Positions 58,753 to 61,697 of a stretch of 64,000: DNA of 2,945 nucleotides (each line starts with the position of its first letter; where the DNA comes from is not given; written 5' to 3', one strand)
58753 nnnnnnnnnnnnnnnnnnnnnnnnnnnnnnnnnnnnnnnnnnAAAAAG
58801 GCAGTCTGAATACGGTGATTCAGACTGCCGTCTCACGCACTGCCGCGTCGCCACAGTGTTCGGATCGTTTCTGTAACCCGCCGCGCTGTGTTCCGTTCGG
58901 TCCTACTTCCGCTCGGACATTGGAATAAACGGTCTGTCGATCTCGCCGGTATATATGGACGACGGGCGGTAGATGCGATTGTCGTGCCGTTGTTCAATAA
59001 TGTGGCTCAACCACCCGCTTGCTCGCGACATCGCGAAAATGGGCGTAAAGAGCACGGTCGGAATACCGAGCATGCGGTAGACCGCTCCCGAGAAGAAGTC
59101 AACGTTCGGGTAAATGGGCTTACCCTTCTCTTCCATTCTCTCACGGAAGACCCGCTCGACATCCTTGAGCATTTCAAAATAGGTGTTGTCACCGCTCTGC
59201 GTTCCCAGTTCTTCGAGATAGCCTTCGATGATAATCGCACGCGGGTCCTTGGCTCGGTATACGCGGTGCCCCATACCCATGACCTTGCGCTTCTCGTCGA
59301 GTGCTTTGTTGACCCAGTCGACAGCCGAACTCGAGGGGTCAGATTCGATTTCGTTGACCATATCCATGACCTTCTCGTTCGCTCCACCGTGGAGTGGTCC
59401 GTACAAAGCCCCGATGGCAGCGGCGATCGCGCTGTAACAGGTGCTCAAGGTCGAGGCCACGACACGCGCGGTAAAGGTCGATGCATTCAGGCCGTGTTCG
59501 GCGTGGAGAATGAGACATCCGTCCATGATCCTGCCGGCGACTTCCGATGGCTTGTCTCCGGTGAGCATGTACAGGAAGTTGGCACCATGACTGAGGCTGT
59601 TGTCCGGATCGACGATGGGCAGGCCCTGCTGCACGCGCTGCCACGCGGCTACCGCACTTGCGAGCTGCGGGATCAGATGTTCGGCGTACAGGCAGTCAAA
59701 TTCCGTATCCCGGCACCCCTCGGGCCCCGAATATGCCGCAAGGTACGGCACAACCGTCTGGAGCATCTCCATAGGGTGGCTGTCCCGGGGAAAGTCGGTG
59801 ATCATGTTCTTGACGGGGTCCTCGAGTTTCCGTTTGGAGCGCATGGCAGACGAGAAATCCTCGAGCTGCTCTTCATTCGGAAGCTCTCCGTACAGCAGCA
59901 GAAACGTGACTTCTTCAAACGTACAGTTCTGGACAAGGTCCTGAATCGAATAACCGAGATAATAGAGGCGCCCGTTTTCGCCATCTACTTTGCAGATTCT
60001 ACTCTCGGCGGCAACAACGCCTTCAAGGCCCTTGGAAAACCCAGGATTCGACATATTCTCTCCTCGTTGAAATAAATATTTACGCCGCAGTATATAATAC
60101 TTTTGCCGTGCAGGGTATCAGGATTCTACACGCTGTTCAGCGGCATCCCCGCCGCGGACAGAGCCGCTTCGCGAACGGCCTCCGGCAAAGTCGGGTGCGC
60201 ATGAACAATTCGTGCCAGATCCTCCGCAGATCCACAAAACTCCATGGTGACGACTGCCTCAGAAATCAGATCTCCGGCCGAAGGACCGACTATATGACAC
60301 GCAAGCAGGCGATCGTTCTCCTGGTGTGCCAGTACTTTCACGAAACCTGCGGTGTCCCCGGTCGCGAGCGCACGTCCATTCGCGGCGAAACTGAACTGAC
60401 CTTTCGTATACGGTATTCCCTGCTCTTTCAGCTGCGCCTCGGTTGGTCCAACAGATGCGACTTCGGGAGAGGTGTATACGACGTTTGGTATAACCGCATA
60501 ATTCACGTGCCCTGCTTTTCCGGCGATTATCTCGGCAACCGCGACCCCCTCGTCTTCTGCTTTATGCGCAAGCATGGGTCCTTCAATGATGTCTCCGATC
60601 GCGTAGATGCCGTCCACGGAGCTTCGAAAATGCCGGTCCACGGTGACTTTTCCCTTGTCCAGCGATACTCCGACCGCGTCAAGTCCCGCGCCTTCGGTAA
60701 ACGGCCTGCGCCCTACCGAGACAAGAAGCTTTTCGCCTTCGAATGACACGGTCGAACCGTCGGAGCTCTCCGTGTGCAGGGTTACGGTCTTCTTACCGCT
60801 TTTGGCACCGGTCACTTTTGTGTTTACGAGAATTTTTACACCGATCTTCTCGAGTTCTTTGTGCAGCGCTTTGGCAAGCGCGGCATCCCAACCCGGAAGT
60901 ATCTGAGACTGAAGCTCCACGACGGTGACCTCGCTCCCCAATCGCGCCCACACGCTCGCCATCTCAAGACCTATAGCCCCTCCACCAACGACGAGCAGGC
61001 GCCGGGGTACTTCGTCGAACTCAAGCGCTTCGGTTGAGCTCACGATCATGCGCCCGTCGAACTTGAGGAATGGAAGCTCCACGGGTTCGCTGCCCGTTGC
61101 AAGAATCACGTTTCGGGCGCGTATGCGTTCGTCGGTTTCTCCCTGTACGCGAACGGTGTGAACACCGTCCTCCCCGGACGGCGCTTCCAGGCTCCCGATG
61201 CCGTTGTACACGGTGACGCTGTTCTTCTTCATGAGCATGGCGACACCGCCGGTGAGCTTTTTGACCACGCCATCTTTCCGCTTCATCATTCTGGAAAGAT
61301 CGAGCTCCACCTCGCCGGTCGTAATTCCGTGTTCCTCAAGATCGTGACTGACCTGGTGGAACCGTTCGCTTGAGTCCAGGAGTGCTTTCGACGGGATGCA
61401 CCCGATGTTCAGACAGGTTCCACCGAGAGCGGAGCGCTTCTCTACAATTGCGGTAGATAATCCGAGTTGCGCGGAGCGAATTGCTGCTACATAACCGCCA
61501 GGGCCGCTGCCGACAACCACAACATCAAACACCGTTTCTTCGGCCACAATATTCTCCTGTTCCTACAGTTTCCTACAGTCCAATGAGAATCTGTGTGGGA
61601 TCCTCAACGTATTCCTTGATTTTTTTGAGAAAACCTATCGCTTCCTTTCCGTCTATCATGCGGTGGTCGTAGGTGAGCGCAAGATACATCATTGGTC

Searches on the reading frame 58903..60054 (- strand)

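Call 8: search_protein_families(library=pfam, proteins=[window:58903-60054:-], max_evalue=0.001)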
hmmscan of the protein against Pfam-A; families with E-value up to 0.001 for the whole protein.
window:58903-60054:- (383 aa): 1 family
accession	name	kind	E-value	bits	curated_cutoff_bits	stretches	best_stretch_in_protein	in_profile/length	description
PF00285.26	Citrate_synt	-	4e-136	454.2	27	1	9-365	1-357/357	Citrate synthase, C-terminal domain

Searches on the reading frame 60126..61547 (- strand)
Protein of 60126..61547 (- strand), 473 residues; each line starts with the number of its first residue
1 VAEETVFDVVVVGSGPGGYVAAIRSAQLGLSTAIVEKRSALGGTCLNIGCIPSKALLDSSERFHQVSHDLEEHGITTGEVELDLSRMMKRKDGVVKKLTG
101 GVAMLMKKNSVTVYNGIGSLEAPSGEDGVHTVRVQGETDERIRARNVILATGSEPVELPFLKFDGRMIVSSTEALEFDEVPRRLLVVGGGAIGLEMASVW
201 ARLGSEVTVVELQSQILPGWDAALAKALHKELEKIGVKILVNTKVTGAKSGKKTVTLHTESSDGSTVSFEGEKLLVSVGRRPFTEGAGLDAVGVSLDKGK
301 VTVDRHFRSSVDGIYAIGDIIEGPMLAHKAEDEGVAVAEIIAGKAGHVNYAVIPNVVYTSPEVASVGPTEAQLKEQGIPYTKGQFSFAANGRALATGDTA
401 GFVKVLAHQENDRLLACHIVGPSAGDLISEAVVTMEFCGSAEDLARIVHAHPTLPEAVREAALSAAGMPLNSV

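Call 8: search_protein_families(library=pfam, proteins=[window:60126-61547:-], max_evalue=0.001)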
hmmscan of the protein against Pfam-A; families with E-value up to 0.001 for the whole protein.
window:60126-61547:- (473 aa): 15 families
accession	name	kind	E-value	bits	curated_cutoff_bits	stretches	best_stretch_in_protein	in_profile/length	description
PF07992.20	Pyr_redox_2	-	1.3e-69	235.3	26.1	1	7-334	1-291/291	Pyridine nucleotide-disulphide oxidoreductase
PF02852.28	Pyr_redox_dim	-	1.6e-35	122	25.3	1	353-462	1-110/110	Pyridine nucleotide-disulphide oxidoreductase, dimerisation domain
PF00070.33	Pyr_redox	-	2.3e-23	82.9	22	1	183-257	1-79/82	Pyridine nucleotide-disulphide oxidoreductase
PF12831.13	FAD_oxidored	-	1.6e-11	44.6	27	1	8-152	1-145/416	FAD dependent oxidoreductase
PF13738.12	Pyr_redox_3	-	3.3e-11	43.4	30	1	138-318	119-305/305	Pyridine nucleotide-disulphide oxidoreductase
PF00890.30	FAD_binding_2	-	1.5e-10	41.3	20.4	1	8-44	1-37/414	FAD binding domain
PF01266.30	DAO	-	1.8e-10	41.3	27.9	0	8-44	1-38/353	FAD dependent oxidoreductase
PF03486.20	HI0933_like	-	2.7e-10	40.6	50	0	8-42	2-36/244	HI0933-like protein Rossmann domain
PF13450.12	NAD_binding_8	-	3.3e-09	37.3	21.9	1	11-48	1-38/68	NAD(P)-binding Rossmann-like domain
PF01134.28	GIDA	-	4e-08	33.2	22.1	1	8-68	1-58/391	Glucose inhibited division protein A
PF01946.23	Thi4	-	3.5e-06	26.9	26.2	1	6-50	17-62/235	Thi4 family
PF13434.12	Lys_Orn_oxgnase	-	4.1e-06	26.6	21.3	1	129-201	131-208/339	L-lysine 6-monooxygenase/L-ornithine 5-monooxygenase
PF01262.27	AlaDh_PNT_C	-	0.00018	21.4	23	0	181-222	28-69/214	Alanine dehydrogenase/PNT, C-terminal domain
PF01494.25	FAD_binding_3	-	0.00038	20.2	22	0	8-39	3-34/349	FAD binding domain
PF02737.24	3HCDH_N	-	0.00047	20.6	22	0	186-237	4-55/180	3-hydroxyacyl-CoA dehydrogenase, NAD binding domain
